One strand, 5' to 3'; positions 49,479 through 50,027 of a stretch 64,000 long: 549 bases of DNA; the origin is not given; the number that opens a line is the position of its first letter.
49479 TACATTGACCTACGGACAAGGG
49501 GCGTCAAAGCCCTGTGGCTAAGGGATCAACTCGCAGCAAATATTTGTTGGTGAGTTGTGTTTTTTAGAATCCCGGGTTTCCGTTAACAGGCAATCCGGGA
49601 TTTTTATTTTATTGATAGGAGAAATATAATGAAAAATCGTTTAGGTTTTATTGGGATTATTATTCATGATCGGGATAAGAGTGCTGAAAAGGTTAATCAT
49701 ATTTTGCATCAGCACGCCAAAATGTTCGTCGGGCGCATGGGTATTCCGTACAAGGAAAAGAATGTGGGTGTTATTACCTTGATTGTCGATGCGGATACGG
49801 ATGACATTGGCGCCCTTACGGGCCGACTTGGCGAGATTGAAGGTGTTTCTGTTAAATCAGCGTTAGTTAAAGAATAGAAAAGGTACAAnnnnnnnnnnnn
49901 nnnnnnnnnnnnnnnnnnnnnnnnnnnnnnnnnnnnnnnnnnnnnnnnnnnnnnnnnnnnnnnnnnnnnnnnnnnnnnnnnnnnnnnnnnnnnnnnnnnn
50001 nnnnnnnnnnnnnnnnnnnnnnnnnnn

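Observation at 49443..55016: Complete HydE/F/G maturation cluster headed by a TM1266-like regulator and an aspartase-like gene, behind a terminator-containing leader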

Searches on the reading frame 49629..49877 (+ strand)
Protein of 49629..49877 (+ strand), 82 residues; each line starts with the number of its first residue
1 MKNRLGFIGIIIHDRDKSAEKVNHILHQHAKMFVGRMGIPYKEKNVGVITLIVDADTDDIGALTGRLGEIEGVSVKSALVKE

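Call 3: search_protein_families(library=pfam, proteins=[window:49629-49877:+])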
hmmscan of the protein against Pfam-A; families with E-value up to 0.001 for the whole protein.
window:49629-49877:+ (82 aa): 1 family
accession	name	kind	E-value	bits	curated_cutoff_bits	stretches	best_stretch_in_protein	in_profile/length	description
PF21699.3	TM1266-like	-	1.4e-33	115.1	27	1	4-77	1-74/74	Iron-only hydrogenase system regulator, putative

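Call 7: find_homologous_proteins(query=window:49629-49877:+)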
Query window:49629-49877:+ (82 aa): 499 proteins with E <= 0.001 among 499 candidates; the best 120 are listed.
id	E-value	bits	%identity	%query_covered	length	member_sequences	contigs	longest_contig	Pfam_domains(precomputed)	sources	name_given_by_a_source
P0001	1.6e-45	170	100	100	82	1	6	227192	PF21699.4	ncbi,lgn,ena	-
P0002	4.8e-42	159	95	99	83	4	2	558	PF21699.4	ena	-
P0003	2.4e-40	154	90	99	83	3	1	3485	PF21699.4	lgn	-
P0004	3.5e-40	153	89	99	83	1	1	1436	PF21699.4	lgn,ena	-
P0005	4.0e-40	153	90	99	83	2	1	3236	PF21699.4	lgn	-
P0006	4.1e-40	153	90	99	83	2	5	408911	PF21699.4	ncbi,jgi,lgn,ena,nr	ncbi:MAG TPA: iron-only hydrogenase system regulator [Candidatus Omnitrophota bacterium]|nr:iron-onl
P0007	3.2e-39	150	87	100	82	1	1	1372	PF21699.4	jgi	jgi:putative iron-only hydrogenase system regulator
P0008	1.3e-37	145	84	98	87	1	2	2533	PF21699.4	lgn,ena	-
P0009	1.4e-37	145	81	99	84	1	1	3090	PF21699.4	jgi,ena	-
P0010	5.7e-37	143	80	100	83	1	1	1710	PF21699.4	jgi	jgi:putative iron-only hydrogenase system regulator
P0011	3.3e-34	134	78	100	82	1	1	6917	PF21699.4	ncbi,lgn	-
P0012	4.9e-34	133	77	100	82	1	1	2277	PF21699.4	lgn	-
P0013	1.1e-33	132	77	99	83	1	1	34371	PF21699.4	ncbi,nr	ncbi:MAG: iron-only hydrogenase system regulator [Candidatus Omnitrophica bacterium]|nr:iron-only hy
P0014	4.8e-33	130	74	99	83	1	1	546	PF21699.4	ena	-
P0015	1.2e-32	129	76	100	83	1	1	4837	PF21699.4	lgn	-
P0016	2.6e-31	125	73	99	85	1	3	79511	PF21699.4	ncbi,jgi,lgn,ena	-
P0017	1.9e-27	113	68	99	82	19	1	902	PF21699.4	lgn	-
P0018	5.5e-27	111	69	99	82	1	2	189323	PF21699.4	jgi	jgi:putative iron-only hydrogenase system regulator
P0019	1.1e-26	110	67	99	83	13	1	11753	PF21699.4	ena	-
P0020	1.2e-26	110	65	100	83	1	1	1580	PF21699.4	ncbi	-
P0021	1.7e-26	109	65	100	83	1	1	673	PF21699.4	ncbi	-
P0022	1.8e-26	109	65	96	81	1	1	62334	PF21699.4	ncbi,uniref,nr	ncbi:CopG family transcriptional regulator [Thermoanaerobacterium thermosaccharolyticum]|uniref:CopG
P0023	2.1e-26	109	68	99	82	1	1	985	PF21699.4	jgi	-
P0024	2.2e-26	109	65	96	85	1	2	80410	PF21699.4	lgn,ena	-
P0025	2.2e-26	109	65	96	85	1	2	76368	PF21699.4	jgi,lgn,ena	-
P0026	2.7e-26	109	61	100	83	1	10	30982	PF21699.4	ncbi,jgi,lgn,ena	jgi:putative iron-only hydrogenase system regulator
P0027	2.7e-26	109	65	96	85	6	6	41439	PF21699.4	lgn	-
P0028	2.9e-26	109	65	96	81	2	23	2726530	PF21699.4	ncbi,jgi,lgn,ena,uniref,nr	ncbi:TM1266 family iron-only hydrogenase system putative regulator [Thermoanaerobacterium saccharoly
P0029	3.3e-26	109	65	100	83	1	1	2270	PF21699.4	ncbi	-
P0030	3.4e-26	109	65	100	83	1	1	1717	PF21699.4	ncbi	-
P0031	7.9e-26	107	63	96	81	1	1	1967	PF21699.4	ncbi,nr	ncbi:MAG: iron-only hydrogenase system regulator [Thermoanaerobacterium sp.]|nr:iron-only hydrogenas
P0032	9.6e-26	107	68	98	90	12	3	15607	PF21699.4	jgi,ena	jgi:putative iron-only hydrogenase system regulator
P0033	1.3e-25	107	67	99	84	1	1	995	PF21699.4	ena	-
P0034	1.3e-25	107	66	98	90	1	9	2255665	PF21699.4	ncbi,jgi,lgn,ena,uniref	ncbi:TM1266 family iron-only hydrogenase system putative regulator [Candidatus Caldatribacterium sac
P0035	1.3e-25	107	66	98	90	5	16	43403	PF21699.4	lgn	-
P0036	1.5e-25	106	65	99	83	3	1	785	PF21699.4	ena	-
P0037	1.7e-25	106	65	100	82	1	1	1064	PF21699.4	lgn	-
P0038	2.0e-25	106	63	99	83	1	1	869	PF21699.4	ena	-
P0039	2.2e-25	106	62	99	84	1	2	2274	PF21699.4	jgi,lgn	jgi:putative iron-only hydrogenase system regulator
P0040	2.3e-25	106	63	99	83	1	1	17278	PF21699.4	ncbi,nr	ncbi:MAG TPA: iron-only hydrogenase system regulator [Candidatus Atribacteria bacterium]|nr:iron-onl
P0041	2.4e-25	106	65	99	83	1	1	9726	PF21699.4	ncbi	-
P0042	2.7e-25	106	62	100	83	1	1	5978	PF21699.4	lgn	-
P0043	3.4e-25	105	66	100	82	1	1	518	PF21699.4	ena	-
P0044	3.6e-25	105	67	99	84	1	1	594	PF21699.4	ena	-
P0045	4.2e-25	105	64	99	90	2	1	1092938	PF21699.4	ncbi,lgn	-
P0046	4.5e-25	105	63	99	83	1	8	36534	PF21699.4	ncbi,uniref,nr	ncbi:TM1266 family iron-only hydrogenase system putative regulator [Candidatus Sordicultor fermentan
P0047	4.6e-25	105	62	99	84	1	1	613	PF21699.4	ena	-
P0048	4.7e-25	105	62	99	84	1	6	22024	PF21699.4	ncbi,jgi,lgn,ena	-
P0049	4.8e-25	105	61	98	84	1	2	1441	PF21699.4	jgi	-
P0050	5.6e-25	105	61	100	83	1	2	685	PF21699.4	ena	-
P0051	5.8e-25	105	62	99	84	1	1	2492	PF21699.4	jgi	-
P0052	6.3e-25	105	62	99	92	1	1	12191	PF21699.4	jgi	-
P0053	6.4e-25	104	64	98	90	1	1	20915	PF21699.4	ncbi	ncbi:MAG: TM1266 family iron-only hydrogenase system putative regulator [Candidatus Caldatribacteria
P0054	6.7e-25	104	63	98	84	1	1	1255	PF21699.4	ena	-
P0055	7.1e-25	104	64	99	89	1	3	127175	PF21699.4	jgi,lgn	-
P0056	7.2e-25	104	67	99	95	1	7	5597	PF21699.4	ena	-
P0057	7.4e-25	104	60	100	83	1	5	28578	PF21699.4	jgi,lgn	-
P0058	7.5e-25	104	68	99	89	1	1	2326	PF21699.4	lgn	-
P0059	7.5e-25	104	64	99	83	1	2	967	PF21699.4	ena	-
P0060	7.7e-25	104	63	99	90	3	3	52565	PF21699.4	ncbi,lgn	-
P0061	8.7e-25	104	63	100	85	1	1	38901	PF21699.4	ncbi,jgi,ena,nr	ncbi:MAG: iron-only hydrogenase system regulator [Candidatus Kaelpia imicola]|nr:iron-only hydrogena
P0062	9.1e-25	104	63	96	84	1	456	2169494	PF21699.4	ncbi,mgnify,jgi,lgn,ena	ncbi:MAG: TM1266 family iron-only hydrogenase system putative regulator [Atribacterales bacterium]|m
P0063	9.3e-25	104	61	98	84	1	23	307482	PF21699.4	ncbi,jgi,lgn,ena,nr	ncbi:MAG: iron-only hydrogenase system regulator [Candidatus Atribacteria bacterium]|nr:iron-only hy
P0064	9.5e-25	104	61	98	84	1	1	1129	PF21699.4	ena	-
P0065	9.6e-25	104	61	98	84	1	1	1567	PF21699.4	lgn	-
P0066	9.6e-25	104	61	98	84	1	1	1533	PF21699.4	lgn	-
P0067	1.0e-24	104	65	99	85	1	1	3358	PF21699.4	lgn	-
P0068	1.0e-24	104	61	96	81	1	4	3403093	PF21699.4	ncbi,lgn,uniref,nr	ncbi:TM1266 family iron-only hydrogenase system putative regulator [Thermoanaerobacterium sp. RBIITD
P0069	1.1e-24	104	59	95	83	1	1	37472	PF21699.4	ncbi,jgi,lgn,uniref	ncbi:TM1266 family iron-only hydrogenase system putative regulator [Thermoanaerobacterium sp. DL9XJH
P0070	1.2e-24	104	64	99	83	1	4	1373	PF21699.4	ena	-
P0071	1.3e-24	104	67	96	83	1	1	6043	PF21699.4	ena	-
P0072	1.4e-24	103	64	99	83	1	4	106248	PF21699.4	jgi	jgi:putative iron-only hydrogenase system regulator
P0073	1.5e-24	103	61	100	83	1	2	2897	PF21699.4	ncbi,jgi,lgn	ncbi:MAG: TM1266 family iron-only hydrogenase system putative regulator [Candidatus Omnitrophota bac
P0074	1.5e-24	103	59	98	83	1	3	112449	PF08753.18,PF21699.4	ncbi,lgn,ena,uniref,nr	ncbi:MAG: CopG family transcriptional regulator [Thermoanaerobacteraceae bacterium]|uniref:CopG fami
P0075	1.5e-24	103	63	99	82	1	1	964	PF21699.4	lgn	-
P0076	1.6e-24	103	64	99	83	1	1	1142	PF21699.4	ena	-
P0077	1.8e-24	103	62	100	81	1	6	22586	PF21699.4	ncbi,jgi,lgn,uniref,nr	ncbi:MAG: iron-only hydrogenase system regulator [Tepidibacter sp.]|jgi:putative iron-only hydrogena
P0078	1.8e-24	103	65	99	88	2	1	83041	PF21699.4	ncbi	-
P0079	1.9e-24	103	62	99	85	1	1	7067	PF21699.4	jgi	jgi:putative iron-only hydrogenase system regulator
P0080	1.9e-24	103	56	98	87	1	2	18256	PF21699.4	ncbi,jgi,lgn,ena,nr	ncbi:CopG family transcriptional regulator [candidate division KSB1 bacterium 4572_119]|nr:MAG: CopG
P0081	2.2e-24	103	62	99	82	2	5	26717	PF21699.4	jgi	jgi:putative iron-only hydrogenase system regulator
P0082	2.2e-24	103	63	99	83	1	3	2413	PF21699.4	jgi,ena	-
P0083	2.2e-24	103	65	100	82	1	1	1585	PF21699.4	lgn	-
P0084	2.3e-24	103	63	99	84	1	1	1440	PF21699.4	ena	-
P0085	2.5e-24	103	63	99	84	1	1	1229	PF21699.4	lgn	-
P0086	2.7e-24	102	63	99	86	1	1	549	PF21699.4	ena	-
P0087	2.9e-24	102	66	100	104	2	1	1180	PF21699.4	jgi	-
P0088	3.1e-24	102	63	99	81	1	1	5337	PF21699.4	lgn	-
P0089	3.1e-24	102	59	100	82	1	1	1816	PF21699.4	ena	-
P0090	3.1e-24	102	62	99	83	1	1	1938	PF21699.4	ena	-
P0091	3.1e-24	102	60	100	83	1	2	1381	PF21699.4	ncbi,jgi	jgi:putative iron-only hydrogenase system regulator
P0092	3.2e-24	102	63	99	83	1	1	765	PF21699.4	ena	-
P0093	3.2e-24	102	64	98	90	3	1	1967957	PF21699.4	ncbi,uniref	ncbi:TM1266 family iron-only hydrogenase system putative regulator [Candidatus Caldatribacterium sp.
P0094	3.2e-24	102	62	96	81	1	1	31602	PF08753.18,PF21699.4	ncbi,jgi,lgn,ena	ncbi:MAG: TM1266 family iron-only hydrogenase system putative regulator [Thermoanaerobacteraceae bac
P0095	3.4e-24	102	59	99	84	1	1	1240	PF21699.4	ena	-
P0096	3.5e-24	102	60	98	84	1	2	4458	PF21699.4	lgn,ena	-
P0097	3.8e-24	102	61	98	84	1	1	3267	PF21699.4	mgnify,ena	mgnify:FL=1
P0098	4.0e-24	102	60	98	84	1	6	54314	PF21699.4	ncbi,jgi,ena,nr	ncbi:MAG TPA: iron-only hydrogenase system regulator [Candidatus Atribacteria bacterium]|nr:iron-onl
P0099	4.8e-24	102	62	99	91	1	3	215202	PF21699.4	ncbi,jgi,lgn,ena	-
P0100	4.9e-24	102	61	100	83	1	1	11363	PF21699.4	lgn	-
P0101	5.7e-24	101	60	99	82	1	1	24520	PF21699.4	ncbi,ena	-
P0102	6.0e-24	101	59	99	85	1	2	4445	PF21699.4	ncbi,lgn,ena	-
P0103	6.4e-24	101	61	100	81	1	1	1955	PF21699.4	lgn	-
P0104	6.8e-24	101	62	96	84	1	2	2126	PF21699.4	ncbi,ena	-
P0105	7.3e-24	101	66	100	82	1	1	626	PF21699.4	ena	-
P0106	7.4e-24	101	60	95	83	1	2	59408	PF21699.4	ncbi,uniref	ncbi:MAG: TM1266 family iron-only hydrogenase system putative regulator [Thermovenabulum sp.]|uniref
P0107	8.8e-24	101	62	100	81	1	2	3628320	PF21699.4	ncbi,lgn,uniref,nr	ncbi:TM1266 family iron-only hydrogenase system putative regulator [Tepidibacter aestuarii]|uniref:T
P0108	9.0e-24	101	61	96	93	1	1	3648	PF21699.4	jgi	jgi:putative iron-only hydrogenase system regulator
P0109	9.4e-24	101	63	99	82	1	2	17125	PF21699.4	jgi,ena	-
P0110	9.5e-24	101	61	100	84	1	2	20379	PF21699.4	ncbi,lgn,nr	ncbi:MAG: iron-only hydrogenase system regulator [Candidatus Omnitrophica bacterium]|nr:iron-only hy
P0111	9.5e-24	101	62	95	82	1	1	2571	PF21699.4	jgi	-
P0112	9.6e-24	101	60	95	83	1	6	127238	PF21699.4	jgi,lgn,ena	-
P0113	9.7e-24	101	64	99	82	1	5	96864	PF21699.4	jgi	-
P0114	1.0e-23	101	64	95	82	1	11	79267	PF21699.4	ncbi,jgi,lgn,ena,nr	ncbi:MAG TPA: CopG family transcriptional regulator [Bacteroidetes bacterium]|nr:CopG family transcr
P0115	1.0e-23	101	60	100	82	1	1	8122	PF21699.4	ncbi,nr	ncbi:MAG: iron-only hydrogenase system regulator [Sphaerochaetaceae bacterium]|nr:iron-only hydrogen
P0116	1.0e-23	101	59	100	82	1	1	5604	PF21699.4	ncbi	-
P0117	1.1e-23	101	63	99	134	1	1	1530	PF21699.4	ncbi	-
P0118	1.1e-23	101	62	96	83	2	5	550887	PF21699.4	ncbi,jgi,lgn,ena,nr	ncbi:MAG TPA: iron-only hydrogenase system regulator [Candidatus Omnitrophota bacterium]|nr:iron-onl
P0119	1.2e-23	100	62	99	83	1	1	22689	PF21699.4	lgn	-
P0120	1.3e-23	100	61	100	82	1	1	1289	PF21699.4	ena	-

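Call 9: find_related_loci(query=A1, collection=genome_contigs, flank=4000)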
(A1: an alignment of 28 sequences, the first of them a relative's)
Query A1 (82 aa) in genome_contigs; peptide patterns used: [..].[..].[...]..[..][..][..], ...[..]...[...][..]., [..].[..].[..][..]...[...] (x = any residue, [..] = any of these).
600 stretches matched a pattern (row limit reached: there are more); 581 encode a relative of the query (tblastn E <= 1e-3); the best 80 are kept; 80 distinct loci.
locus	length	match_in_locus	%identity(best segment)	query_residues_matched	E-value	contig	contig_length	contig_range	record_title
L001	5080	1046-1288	89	1-81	1e-45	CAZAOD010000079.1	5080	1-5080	MAG TPA_asm: uncultured Planctomycetales bacterium isolate binchicken_co173_225 genome assembly, contig: NODE_53646_leng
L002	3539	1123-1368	66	1-82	1e-31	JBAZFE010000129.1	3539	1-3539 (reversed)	MAG: Candidatus Omnitrophota bacterium isolate SO_2017_LW3_142 NODE_107425_length_3539_cov_2.177315_LW162_2017, whole ge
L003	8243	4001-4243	63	1-81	2e-31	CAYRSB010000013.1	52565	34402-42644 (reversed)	MAG TPA_asm: uncultured Atribacterota bacterium isolate binchicken_co40_71 genome assembly, contig: NODE_532_length_5256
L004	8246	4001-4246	60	1-82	8e-31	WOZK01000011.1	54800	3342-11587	MAG: Candidatus Omnitrophota bacterium isolate WOFB22 NODE_219_length_54800_cov_55.008202, whole genome shotgun sequence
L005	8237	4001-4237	67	1-79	8e-31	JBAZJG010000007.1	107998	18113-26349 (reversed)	MAG: Candidatus Omnitrophota bacterium isolate SO_2017_LW4_113 scaffold_588_c1_LW137-91_2017, whole genome shotgun seque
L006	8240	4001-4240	64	2-81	1e-30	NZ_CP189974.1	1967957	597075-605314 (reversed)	Candidatus Caldatribacterium sp. SIUC1 chromosome, complete genome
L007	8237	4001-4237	66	2-80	2e-30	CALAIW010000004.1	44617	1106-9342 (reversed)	MAG: uncultured bacterium isolate S1_Bin_METABAT__242_1 genome assembly, contig: c_000001069758, whole genome shotgun se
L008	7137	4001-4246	60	1-82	3e-30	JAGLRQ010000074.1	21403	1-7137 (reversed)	MAG: Candidatus Auribacterota bacterium isolate RS_9_21 ROV157_9.bin.21.fa_74, whole genome shotgun sequence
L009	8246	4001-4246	59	1-82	8e-30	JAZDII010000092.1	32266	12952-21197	MAG: bacterium isolate MEGAHIT-group-0.390 k141_5129897, whole genome shotgun sequence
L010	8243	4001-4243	60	1-81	1e-29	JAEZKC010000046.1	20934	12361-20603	MAG: Fibrobacteres bacterium isolate OH_CDB_25 k127_1932038, whole genome shotgun sequence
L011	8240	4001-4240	61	1-80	2e-29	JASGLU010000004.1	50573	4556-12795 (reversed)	MAG: Candidatus Atribacteria bacterium isolate DJKA121_NP-J24_bin.16 scaffold_85, whole genome shotgun sequence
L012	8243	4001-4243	61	1-82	4e-29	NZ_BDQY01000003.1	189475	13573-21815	Tepidibacter mesophilus strain JCM 16806 NODE_3, whole genome shotgun sequence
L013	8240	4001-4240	58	1-80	3e-29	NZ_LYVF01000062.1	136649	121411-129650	Desulfotomaculum copahuensis strain LMa1 LMA27_trimmed_contig_20, whole genome shotgun sequence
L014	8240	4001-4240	62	1-81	8e-29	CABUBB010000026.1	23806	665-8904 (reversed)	MAG TPA_asm: uncultured Clostridiales bacterium isolate MGYG-HGUT-03838 genome assembly, contig: GUT_GENOME245503_26, wh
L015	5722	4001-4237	57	1-79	9e-29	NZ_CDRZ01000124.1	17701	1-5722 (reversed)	Syntrophaceticus schinkii strain Sp3, whole genome shotgun sequence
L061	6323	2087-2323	54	1-79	3e-26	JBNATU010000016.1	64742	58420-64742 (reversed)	MAG: Moorellaceae bacterium isolate Kamch4342-3A-MB-01 bin2.fa-16, whole genome shotgun sequence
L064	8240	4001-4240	54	1-80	3e-26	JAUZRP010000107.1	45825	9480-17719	MAG: Desulfonauticus sp. isolate GS19_ROV14_BS02-AMOR20_M0760 AMOR20_M0760_contig107, whole genome shotgun sequence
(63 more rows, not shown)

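Call 10: find_related_loci(query=A1, collection=metagenome_contigs, flank=4000)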
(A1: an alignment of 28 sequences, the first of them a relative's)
Query A1 (82 aa) in metagenome_contigs; peptide patterns used: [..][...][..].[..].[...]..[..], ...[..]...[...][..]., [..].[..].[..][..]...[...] (x = any residue, [..] = any of these).
600 stretches matched a pattern (row limit reached: there are more); 551 encode a relative of the query (tblastn E <= 1e-3); the best 80 are kept; 80 distinct loci.
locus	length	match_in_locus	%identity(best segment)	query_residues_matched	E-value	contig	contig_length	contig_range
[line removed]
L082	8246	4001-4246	62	1-82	3e-32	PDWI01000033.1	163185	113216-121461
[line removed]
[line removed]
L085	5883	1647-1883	63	1-79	1e-31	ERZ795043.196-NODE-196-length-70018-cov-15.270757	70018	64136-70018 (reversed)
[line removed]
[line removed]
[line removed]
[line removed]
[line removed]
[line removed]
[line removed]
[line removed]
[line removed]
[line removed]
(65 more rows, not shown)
